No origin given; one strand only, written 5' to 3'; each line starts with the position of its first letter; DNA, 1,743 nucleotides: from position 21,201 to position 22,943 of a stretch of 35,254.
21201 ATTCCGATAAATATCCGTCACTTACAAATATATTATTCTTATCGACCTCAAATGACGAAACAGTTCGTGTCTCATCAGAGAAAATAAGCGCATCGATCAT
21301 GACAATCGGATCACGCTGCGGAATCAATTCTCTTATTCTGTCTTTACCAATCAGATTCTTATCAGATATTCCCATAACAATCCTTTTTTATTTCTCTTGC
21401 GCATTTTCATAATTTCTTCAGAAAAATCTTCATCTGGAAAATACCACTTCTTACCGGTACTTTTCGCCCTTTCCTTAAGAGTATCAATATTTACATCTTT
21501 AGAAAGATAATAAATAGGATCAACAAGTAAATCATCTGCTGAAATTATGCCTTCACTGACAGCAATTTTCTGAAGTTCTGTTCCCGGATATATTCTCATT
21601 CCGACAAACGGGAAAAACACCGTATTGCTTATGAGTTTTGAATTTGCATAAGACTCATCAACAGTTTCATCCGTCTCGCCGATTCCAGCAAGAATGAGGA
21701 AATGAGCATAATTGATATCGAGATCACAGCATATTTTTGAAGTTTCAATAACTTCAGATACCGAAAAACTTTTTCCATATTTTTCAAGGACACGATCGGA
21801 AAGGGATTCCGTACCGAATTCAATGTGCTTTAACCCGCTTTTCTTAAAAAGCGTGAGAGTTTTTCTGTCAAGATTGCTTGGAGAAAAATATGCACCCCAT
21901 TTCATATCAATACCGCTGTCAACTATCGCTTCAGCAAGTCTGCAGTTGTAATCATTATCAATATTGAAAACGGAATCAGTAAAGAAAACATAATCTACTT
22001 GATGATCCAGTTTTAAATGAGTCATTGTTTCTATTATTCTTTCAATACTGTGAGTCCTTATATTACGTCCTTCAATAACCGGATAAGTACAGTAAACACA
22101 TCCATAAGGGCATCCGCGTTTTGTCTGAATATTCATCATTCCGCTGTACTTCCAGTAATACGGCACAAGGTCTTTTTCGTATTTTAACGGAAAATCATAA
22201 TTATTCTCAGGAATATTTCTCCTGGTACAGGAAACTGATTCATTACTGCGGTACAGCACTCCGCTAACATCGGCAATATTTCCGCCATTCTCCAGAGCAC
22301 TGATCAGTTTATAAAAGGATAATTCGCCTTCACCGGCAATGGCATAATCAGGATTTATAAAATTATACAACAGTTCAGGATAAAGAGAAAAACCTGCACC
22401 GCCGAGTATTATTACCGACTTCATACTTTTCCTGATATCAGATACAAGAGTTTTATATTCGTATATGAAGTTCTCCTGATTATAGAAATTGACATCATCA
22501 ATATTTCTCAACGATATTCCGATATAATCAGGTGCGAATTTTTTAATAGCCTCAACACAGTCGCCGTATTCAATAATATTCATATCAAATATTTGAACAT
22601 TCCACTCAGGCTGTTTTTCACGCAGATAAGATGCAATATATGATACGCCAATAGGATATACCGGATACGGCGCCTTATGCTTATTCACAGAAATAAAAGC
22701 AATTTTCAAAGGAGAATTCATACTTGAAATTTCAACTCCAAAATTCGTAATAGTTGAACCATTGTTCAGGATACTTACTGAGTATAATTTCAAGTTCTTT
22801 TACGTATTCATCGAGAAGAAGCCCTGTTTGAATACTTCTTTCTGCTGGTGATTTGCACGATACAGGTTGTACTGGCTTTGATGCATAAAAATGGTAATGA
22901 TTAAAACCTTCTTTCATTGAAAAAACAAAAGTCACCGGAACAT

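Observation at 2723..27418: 22-gene co-directional flexirubin / aryl-polyene-type biosynthetic cluster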

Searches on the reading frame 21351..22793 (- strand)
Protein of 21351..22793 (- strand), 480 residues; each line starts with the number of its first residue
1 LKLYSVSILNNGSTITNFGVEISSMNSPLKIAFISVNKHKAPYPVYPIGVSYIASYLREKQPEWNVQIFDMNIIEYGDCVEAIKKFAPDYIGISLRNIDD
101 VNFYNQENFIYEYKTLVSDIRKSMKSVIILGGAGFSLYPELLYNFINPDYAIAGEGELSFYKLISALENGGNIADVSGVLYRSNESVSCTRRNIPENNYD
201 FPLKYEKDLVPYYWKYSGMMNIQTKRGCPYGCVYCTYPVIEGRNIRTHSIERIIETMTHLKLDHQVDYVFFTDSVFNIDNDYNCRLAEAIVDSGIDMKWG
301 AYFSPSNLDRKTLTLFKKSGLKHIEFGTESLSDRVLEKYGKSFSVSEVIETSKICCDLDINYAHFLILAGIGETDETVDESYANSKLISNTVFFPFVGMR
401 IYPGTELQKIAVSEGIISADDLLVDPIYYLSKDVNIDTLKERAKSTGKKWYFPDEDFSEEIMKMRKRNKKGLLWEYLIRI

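Call 3: search_protein_families(library=pfam, proteins=[window:21351-22793:-], max_evalue=0.01)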
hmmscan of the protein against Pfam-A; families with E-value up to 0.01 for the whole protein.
window:21351-22793:- (480 aa): 2 families
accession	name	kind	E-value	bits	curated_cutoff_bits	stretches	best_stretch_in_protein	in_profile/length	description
PF04055.27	Radical_SAM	-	1.7e-19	71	29.5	1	224-381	3-162/166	Radical SAM superfamily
PF02310.24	B12-binding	-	1.4e-13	51.2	32.1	1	36-162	3-119/121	B12 binding domain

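Call 6: search_protein_families(library=ncbifam, proteins=[window:21351-22793:-], max_evalue=0.001)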
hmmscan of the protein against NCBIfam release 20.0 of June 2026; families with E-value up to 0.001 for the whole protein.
window:21351-22793:- (480 aa): 19 families
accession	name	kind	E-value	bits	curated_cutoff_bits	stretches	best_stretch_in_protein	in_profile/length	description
TIGR04072.2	rSAM_ladder_B12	equivalog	6.7e-125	417.2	360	1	30-479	1-443/443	lipid biosynthesis B12-binding/radical SAM protein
TIGR04385.1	B12_rSAM_cofa1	equivalog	3.1e-58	198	450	1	44-432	17-415/438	B12 lower ligand biosynthesis radical SAM protein BzaD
NF045585.1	rSAM_slr0320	equivalog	2.9e-31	108.6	775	2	123-384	136-405/511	photosystem II high light acclimation radical SAM protein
TIGR04428.1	B12_rSAM_trp_MT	equivalog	6.9e-28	97.3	500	2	42-185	11-155/558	tryptophan 2-C-methyltransferase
TIGR03471.1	HpnJ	equivalog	5.4e-26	91.5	577.6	1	165-463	134-445/472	hopanoid biosynthesis associated radical SAM protein HpnJ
TIGR04479.1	bcpD_PhpK_rSAM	subfamily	1.2e-25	89.9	600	1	142-381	165-402/504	PhpK family radical SAM P-methyltransferase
TIGR04013.1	B12_SAM_MJ_1487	hypoth_equivalog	1e-24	87.1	251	1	112-389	58-334/382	TIGR04013 family B12-binding domain/radical SAM domain-containing protein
TIGR04014.1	B12_SAM_MJ_0865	equivalog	2.8e-24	85.7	360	1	112-261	56-202/434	methyl-coenzyme M reductase glutamine C-methyltransferase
TIGR04367.1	HpnR_B12_rSAM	equivalog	5e-23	81.4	650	1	46-368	21-333/490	hopanoid C-3 methylase HpnR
NF038361.1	rSAM_Sden_1168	equivalog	2.5e-19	69.3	575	1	108-421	155-483/560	Sden_1168 family B12-binding radical SAM P-methyltransferase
TIGR02026.1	BchE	equivalog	6.2e-19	68.2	481.35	1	125-382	92-359/497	magnesium-protoporphyrin IX monomethyl ester anaerobic oxidative cyclase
TIGR03975.1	rSAM_ocin_1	subfamily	3.1e-18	65.6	281.85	1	125-377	157-419/606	RiPP maturation radical SAM C-methyltransferase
NF033070.1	rSAM_AprD4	equivalog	6.3e-18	64.9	500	1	217-420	194-399/456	AprD4 family radical SAM diol-dehydratase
NF033712.0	B12_rSAM_KedN5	subfamily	4.8e-11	41.6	700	1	124-278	90-253/624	KedN5 family methylcobalamin-dependent radical SAM C-methyltransferase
TIGR04190.1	B12_SAM_Ta0216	equivalog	2.5e-10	39.6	500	1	43-358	33-363/554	TIGR04190 family B12-binding domain/radical SAM domain protein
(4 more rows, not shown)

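Call 30: find_homologous_proteins(query=window:21351-22721:-, max_evalue=1e-20)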
Query window:21351-22721:- (456 aa): 3108 proteins with E <= 1e-20 among 8000 candidates; the best 120 are listed.
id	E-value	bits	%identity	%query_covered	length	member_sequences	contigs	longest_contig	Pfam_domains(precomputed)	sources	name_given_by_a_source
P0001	0.0e+0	1025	97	100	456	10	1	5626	PF04055.28,PF02310.25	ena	-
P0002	1.4e-232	790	74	100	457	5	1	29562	PF04055.28,PF02310.25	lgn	-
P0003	2.0e-231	787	74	100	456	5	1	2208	PF04055.28,PF02310.25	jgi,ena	-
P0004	1.0e-228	778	73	100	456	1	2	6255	PF04055.28,PF02310.25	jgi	-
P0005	8.7e-226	768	70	100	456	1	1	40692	PF04055.28,PF02310.25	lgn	-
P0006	4.5e-224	762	71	100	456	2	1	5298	PF04055.28,PF02310.25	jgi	-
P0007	2.7e-187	641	59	99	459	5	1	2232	PF04055.28,PF02310.25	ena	-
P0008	9.3e-187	639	58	99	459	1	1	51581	PF04055.28,PF02310.25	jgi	jgi:radical SAM superfamily enzyme YgiQ (UPF0313 family)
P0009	2.9e-184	631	58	99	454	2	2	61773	PF04055.28,PF02310.25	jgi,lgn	-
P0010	9.8e-170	583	55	100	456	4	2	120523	PF04055.28,PF02310.25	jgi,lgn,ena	-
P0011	7.3e-168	577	54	98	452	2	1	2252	PF04055.28,PF02310.25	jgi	jgi:radical SAM superfamily enzyme YgiQ (UPF0313 family)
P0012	7.5e-168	577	54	99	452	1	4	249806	PF04055.28,PF02310.25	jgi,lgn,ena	-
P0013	6.9e-166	571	52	99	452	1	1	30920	PF04055.28,PF02310.25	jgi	jgi:radical SAM superfamily enzyme YgiQ (UPF0313 family)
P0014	1.1e-165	570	54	100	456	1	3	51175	PF04055.28,PF02310.25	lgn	-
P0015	1.3e-165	570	54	98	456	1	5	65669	PF04055.28,PF02310.25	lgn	-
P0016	1.4e-165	570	53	99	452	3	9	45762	PF04055.28,PF02310.25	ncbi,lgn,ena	-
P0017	1.5e-165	569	55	98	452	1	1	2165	PF04055.28,PF02310.25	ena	-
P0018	1.9e-165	569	53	98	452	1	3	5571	PF04055.28,PF02310.25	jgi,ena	jgi:radical SAM superfamily enzyme YgiQ (UPF0313 family)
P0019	2.0e-165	569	55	99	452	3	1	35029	PF04055.28,PF02310.25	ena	-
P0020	2.4e-165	569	54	100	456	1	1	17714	PF04055.28,PF02310.25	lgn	-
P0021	3.2e-165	568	55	98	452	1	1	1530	PF04055.28,PF02310.25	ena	-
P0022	3.4e-165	568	54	98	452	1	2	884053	PF04055.28,PF02310.25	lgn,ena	-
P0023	3.4e-165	568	55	98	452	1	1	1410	PF04055.28,PF02310.25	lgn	-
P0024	4.6e-165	568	55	98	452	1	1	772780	PF04055.28,PF02310.25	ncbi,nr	ncbi:MAG: radical SAM protein [Bacteroidales bacterium]|nr:radical SAM protein [Bacteroidales bacter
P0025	5.3e-165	568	54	98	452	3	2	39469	PF04055.28,PF02310.25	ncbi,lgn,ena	-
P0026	8.2e-165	567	55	98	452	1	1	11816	PF04055.28,PF02310.25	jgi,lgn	-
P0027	9.1e-165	567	54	98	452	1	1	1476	PF04055.28,PF02310.25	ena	-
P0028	9.9e-165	567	54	100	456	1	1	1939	PF04055.28,PF02310.25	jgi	jgi:radical SAM superfamily enzyme YgiQ (UPF0313 family)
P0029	1.0e-164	567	54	98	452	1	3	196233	PF04055.28,PF02310.25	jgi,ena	-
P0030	1.0e-164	567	54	99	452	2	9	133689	PF04055.28,PF02310.25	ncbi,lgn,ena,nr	ncbi:MAG: radical SAM protein [Bacteroidetes bacterium]|nr:radical SAM protein [Bacteroidota bacteri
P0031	1.4e-164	566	55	100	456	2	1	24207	PF04055.28,PF02310.25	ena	-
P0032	1.5e-164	566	54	98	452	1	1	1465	PF04055.28,PF02310.25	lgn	-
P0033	1.7e-164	566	54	99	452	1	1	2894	PF04055.28,PF02310.25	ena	-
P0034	2.5e-164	565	54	99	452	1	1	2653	PF04055.28,PF02310.25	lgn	-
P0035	3.0e-164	565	55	97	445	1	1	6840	PF04055.28,PF02310.25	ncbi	-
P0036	4.0e-164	565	55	99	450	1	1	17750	PF04055.28,PF02310.25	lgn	-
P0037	5.0e-164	564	56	98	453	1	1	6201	PF04055.28,PF02310.25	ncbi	-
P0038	6.1e-164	564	54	98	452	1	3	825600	PF04055.28,PF02310.25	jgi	jgi:radical SAM superfamily enzyme YgiQ (UPF0313 family)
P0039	7.4e-164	564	54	98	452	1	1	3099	PF04055.28,PF02310.25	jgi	jgi:radical SAM superfamily enzyme YgiQ (UPF0313 family)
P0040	8.8e-164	564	54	98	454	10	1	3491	PF04055.28,PF02310.25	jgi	jgi:radical SAM superfamily enzyme YgiQ (UPF0313 family)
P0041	1.2e-163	563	54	98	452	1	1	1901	PF04055.28,PF02310.25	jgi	jgi:radical SAM superfamily enzyme YgiQ (UPF0313 family)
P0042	1.5e-163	563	52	98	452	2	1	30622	PF04055.28,PF02310.25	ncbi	-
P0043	1.9e-163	563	54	98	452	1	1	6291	PF04055.28,PF02310.25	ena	-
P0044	2.1e-163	562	55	97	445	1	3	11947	PF04055.28,PF02310.25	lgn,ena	-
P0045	2.6e-163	562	54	98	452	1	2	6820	PF04055.28,PF02310.25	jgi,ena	-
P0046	2.6e-163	562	55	98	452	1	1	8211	PF04055.28,PF02310.25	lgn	-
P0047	3.0e-163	562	54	98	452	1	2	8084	PF04055.28,PF02310.25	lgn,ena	-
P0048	3.5e-163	562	53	99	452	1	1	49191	PF04055.28,PF02310.25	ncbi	-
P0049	3.7e-163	562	54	98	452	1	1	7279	PF04055.28,PF02310.25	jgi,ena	-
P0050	5.2e-163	561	52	99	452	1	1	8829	PF04055.28,PF02310.25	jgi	jgi:radical SAM superfamily enzyme YgiQ (UPF0313 family)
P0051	5.4e-163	561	53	100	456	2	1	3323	PF04055.28,PF02310.25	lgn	-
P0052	6.5e-163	561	53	99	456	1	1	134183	PF04055.28,PF02310.25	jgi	jgi:radical SAM superfamily enzyme YgiQ (UPF0313 family)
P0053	6.8e-163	561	54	98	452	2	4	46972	PF04055.28,PF02310.25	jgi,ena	-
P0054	7.9e-163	561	52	99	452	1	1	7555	PF04055.28,PF02310.25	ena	-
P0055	8.2e-163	560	55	98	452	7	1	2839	PF04055.28,PF02310.25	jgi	jgi:radical SAM superfamily enzyme YgiQ (UPF0313 family)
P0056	9.6e-163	560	52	98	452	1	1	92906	PF04055.28,PF02310.25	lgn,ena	-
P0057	9.7e-163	560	54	97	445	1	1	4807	PF04055.28,PF02310.25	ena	-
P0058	1.2e-162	560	54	98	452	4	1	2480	PF04055.28,PF02310.25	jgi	-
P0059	1.3e-162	560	51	98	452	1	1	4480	PF04055.28,PF02310.25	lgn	-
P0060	1.6e-162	559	53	98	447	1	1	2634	PF04055.28,PF02310.25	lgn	-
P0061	1.7e-162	559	54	98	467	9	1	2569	PF04055.28,PF02310.25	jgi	-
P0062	2.3e-162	559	54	98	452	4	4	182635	PF04055.28,PF02310.25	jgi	jgi:radical SAM superfamily enzyme YgiQ (UPF0313 family)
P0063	2.5e-162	559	55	98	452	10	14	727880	PF04055.28,PF02310.25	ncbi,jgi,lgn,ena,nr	ncbi:MAG: hypothetical protein A2X13_09955 [Bacteroidetes bacterium GWC2_33_15]|nr:MAG: hypothetical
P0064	2.5e-162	559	54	98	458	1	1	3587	PF04055.28,PF02310.25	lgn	-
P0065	2.6e-162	559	53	100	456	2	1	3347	PF04055.28,PF02310.25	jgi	jgi:radical SAM superfamily enzyme YgiQ (UPF0313 family)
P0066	3.5e-162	558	54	98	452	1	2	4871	PF04055.28,PF02310.25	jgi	-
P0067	3.8e-162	558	53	98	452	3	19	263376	PF04055.28,PF02310.25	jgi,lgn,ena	jgi:radical SAM superfamily enzyme YgiQ (UPF0313 family)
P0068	4.1e-162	558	51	99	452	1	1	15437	PF04055.28,PF02310.25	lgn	-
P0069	4.2e-162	558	53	98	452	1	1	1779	PF04055.28,PF02310.25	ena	-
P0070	4.4e-162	558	54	98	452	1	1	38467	PF04055.28,PF02310.25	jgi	-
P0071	5.5e-162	558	53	100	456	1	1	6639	PF04055.28,PF02310.25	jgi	jgi:radical SAM superfamily enzyme YgiQ (UPF0313 family)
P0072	5.5e-162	558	52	99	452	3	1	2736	PF04055.28,PF02310.25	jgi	-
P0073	8.0e-162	557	53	98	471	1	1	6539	PF04055.28,PF02310.25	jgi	jgi:radical SAM superfamily enzyme YgiQ (UPF0313 family)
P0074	8.6e-162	557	51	99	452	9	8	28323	PF04055.28,PF02310.25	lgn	-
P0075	9.2e-162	557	53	98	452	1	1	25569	PF04055.28,PF02310.25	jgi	jgi:radical SAM superfamily enzyme YgiQ (UPF0313 family)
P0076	1.2e-161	557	53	98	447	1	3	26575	PF04055.28,PF02310.25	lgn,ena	-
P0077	1.7e-161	556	54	98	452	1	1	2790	PF04055.28,PF02310.25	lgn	-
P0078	1.7e-161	556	53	100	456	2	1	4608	PF04055.28,PF02310.25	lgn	-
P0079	1.8e-161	556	51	99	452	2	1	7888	PF04055.28,PF02310.25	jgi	jgi:radical SAM superfamily enzyme YgiQ (UPF0313 family)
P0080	2.1e-161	556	53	99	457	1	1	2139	PF04055.28,PF02310.25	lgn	-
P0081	2.1e-161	556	51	99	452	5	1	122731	PF04055.28,PF02310.25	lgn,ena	-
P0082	2.2e-161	556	53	99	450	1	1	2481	PF04055.28,PF02310.25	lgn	-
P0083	2.3e-161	556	54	98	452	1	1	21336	PF04055.28,PF02310.25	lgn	-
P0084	2.4e-161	556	52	99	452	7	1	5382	PF04055.28,PF02310.25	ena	-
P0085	3.1e-161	555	55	96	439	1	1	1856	PF04055.28,PF02310.25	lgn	-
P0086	3.8e-161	555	53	98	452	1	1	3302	PF04055.28,PF02310.25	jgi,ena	-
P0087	4.7e-161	555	54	98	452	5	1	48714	PF04055.28,PF02310.25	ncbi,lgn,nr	ncbi:MAG: radical SAM protein [Bacteroidales bacterium]|nr:radical SAM protein [Bacteroidales bacter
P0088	5.8e-161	554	52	98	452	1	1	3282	PF04055.28,PF02310.25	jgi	jgi:radical SAM superfamily enzyme YgiQ (UPF0313 family)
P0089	6.9e-161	554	52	98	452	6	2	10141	PF04055.28,PF02310.25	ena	-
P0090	9.4e-161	554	54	100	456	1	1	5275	PF04055.28,PF02310.25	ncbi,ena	-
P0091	9.9e-161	554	50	99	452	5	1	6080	PF04055.28,PF02310.25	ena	-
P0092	1.0e-160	554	52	98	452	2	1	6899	PF04055.28,PF02310.25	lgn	-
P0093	1.1e-160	553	51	99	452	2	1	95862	PF04055.28,PF02310.25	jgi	-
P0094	1.2e-160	553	53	99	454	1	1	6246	PF04055.28,PF02310.25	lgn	-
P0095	1.4e-160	553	54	99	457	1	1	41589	PF04055.28,PF02310.25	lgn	-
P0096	1.5e-160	553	53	100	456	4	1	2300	PF04055.28,PF02310.25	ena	-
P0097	2.1e-160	553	51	99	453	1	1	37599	PF04055.28,PF02310.25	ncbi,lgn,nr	ncbi:MAG: radical SAM protein [Bacteroidales bacterium]|nr:radical SAM protein [Bacteroidales bacter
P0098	2.2e-160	552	53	99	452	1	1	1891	PF04055.28,PF02310.25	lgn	-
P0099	2.3e-160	552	53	99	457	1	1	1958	PF04055.28,PF02310.25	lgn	-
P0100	2.3e-160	552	53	99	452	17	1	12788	PF04055.28,PF02310.25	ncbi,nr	ncbi:MAG: radical SAM protein [Bacteroidales bacterium]|nr:radical SAM protein [Bacteroidales bacter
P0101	2.7e-160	552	53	98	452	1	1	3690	PF04055.28,PF02310.25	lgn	-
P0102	3.0e-160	552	52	100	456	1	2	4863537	PF04055.28,PF02310.25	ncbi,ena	-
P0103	3.1e-160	552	52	98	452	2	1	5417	PF04055.28,PF02310.25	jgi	jgi:radical SAM superfamily enzyme YgiQ (UPF0313 family)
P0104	3.6e-160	552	51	99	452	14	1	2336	PF04055.28,PF02310.25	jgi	-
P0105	3.7e-160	552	54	100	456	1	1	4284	PF04055.28,PF02310.25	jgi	jgi:radical SAM superfamily enzyme YgiQ (UPF0313 family)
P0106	3.7e-160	552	51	98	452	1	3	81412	PF04055.28,PF02310.25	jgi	-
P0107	3.9e-160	552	51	98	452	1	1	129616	PF04055.28,PF02310.25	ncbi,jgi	ncbi:MAG: lipid biosynthesis B12-binding/radical SAM protein [Bacteroidales bacterium]|jgi:radical S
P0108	3.9e-160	552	51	98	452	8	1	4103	PF04055.28,PF02310.25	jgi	jgi:radical SAM superfamily enzyme YgiQ (UPF0313 family)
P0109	4.0e-160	552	51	98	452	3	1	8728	PF04055.28,PF02310.25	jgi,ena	-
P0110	4.5e-160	551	51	99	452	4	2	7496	PF04055.28,PF02310.25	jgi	jgi:radical SAM superfamily enzyme YgiQ (UPF0313 family)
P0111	4.6e-160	551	51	99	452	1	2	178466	PF04055.28,PF02310.25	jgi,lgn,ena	-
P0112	5.7e-160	551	54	98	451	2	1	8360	PF04055.28,PF02310.25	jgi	jgi:radical SAM superfamily enzyme YgiQ (UPF0313 family)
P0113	6.3e-160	551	52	98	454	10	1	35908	PF04055.28,PF02310.25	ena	-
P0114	6.6e-160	551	53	98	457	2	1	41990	PF04055.28,PF02310.25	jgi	jgi:radical SAM superfamily enzyme YgiQ (UPF0313 family)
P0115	7.2e-160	551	51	98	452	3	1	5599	PF04055.28,PF02310.25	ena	-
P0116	8.0e-160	551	51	99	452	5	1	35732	PF04055.28,PF02310.25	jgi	jgi:radical SAM superfamily enzyme YgiQ (UPF0313 family)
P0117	1.2e-159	550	54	96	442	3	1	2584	PF04055.28,PF02310.25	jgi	jgi:radical SAM superfamily enzyme YgiQ (UPF0313 family)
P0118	1.4e-159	550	51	98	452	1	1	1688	PF04055.28,PF02310.25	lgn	-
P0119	1.9e-159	549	53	98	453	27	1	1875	PF04055.28,PF02310.25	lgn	-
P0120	2.3e-159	549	52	99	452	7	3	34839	PF04055.28,PF02310.25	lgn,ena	-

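Call 31: find_encoding_contigs(protein=P0005, flank=10000, max_places=2)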
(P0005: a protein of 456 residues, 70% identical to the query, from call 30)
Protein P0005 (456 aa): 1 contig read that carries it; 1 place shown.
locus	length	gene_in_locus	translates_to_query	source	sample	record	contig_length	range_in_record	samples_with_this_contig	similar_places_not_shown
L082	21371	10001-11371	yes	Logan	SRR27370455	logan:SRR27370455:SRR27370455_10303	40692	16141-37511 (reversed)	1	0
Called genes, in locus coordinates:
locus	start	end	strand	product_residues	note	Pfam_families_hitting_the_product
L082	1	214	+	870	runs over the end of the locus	PF27464:PlsB_N (weak), PF01553:Acyltransferase, PF19277:GPAT_C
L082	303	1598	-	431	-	PF00162:PGK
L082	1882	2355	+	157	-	PF13787:HXXEE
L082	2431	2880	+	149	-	-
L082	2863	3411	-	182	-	PF03061:4HBT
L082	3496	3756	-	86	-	-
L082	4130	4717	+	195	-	-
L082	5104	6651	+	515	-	PF00221:Lyase_aromatic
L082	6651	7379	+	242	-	PF00106:adh_short, PF08659:KR, PF13561:adh_short_C2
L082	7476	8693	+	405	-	PF00109:ketoacyl-synt, PF02801:Ketoacyl-synt_C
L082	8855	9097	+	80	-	PF00550:PP-binding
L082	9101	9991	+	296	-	PF03279:Lip_A_acyltrans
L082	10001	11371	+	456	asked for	PF02310:B12-binding, PF04055:Radical_SAM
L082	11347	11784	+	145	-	PF22817:ApeP-like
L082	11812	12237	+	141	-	PF13279:4HBT_2, PF03061:4HBT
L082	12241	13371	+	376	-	PF08545:ACP_syn_III (faint), PF00109:ketoacyl-synt, PF02801:Ketoacyl-synt_C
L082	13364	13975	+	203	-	PF00109:ketoacyl-synt (faint)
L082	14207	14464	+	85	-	PF00550:PP-binding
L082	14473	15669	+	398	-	PF00109:ketoacyl-synt, PF00108:Thiolase_N (faint), PF02801:Ketoacyl-synt_C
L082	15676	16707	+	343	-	PF00109:ketoacyl-synt (weak), PF13723:Ketoacyl-synt_2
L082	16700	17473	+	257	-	PF01522:Polysacc_deac_1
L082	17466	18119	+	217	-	PF03548:LolA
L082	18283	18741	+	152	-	-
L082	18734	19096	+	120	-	PF07977:FabA, PF22818:ApeI-like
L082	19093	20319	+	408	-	PF00535:Glycos_transf_2, PF09835:DUF2062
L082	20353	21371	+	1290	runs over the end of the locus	PF03176:MMPL, PF01553:Acyltransferase, PF05175:MTS (weak), PF08241:Methyltransf_11 (weak), PF08242:Methyltransf_12 (weak), PF13649:Methyltransf_25, PF13847:Methyltransf_31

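Call 32: find_encoding_contigs(protein=P0102, flank=10000, max_places=2)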
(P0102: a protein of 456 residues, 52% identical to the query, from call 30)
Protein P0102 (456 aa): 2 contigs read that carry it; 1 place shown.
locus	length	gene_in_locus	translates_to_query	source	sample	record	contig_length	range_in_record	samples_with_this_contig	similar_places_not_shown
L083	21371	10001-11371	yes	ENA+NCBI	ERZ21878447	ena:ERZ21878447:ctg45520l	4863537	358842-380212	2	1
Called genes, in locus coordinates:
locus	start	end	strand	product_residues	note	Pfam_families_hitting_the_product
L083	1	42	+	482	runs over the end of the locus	PF00361:Proton_antipo_M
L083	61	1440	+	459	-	PF00361:Proton_antipo_M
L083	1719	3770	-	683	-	PF17803:Cadherin_4 (weak), PF17963:Big_9, PF18962:Por_Secre_tail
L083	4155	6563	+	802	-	PF13620:CarboxypepD_reg, PF13715:CarbopepD_reg_2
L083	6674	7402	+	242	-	PF00106:adh_short, PF08659:KR, PF13561:adh_short_C2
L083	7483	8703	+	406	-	PF00109:ketoacyl-synt, PF02801:Ketoacyl-synt_C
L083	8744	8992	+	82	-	PF00550:PP-binding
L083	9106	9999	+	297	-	PF03279:Lip_A_acyltrans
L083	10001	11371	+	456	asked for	PF02310:B12-binding, PF04055:Radical_SAM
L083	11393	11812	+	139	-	PF22817:ApeP-like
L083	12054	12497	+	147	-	-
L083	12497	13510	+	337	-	PF14399:BtrH_N, PF16169:DUF4872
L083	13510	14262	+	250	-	PF00005:ABC_tran, PF13304:AAA_21 (weak)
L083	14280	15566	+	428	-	PF12679:ABC2_membrane_2, PF12698:ABC2_membrane_3, PF01061:ABC2_membrane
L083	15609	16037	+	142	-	PF13279:4HBT_2, PF03061:4HBT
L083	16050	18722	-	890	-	PF13620:CarboxypepD_reg, PF13715:CarbopepD_reg_2, PF18939:DUF5686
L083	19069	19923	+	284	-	PF02498:Bro-N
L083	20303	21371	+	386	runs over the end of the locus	PF00109:ketoacyl-synt, PF08545:ACP_syn_III (faint), PF02801:Ketoacyl-synt_C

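Call 37: search_solved_structures(query=window:21351-22721:-, max_evalue=0.001)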
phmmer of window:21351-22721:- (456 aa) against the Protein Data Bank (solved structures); distinct sequences matched with E-value up to 0.001: 5.
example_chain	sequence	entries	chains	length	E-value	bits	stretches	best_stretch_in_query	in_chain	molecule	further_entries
6wte_A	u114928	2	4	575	2.6e-24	89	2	10-159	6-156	B12-binding domain-containing protein | Tryptophan-C2-methyltransferase containing B12-binding domain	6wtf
6fd2_B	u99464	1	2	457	1.4e-14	56.9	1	192-395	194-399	Putative apramycin biosynthetic oxidoreductase 4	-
9ccb_A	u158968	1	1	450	1.4e-10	43.7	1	88-237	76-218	Radical SAM core domain-containing protein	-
5ul2_A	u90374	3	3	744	1.2e-08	37.4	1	17-231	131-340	OxsB protein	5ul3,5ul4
9n1b_A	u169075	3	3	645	9.1e-06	27.9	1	128-254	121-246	Radical SAM protein | Radical SAM enzyme CysS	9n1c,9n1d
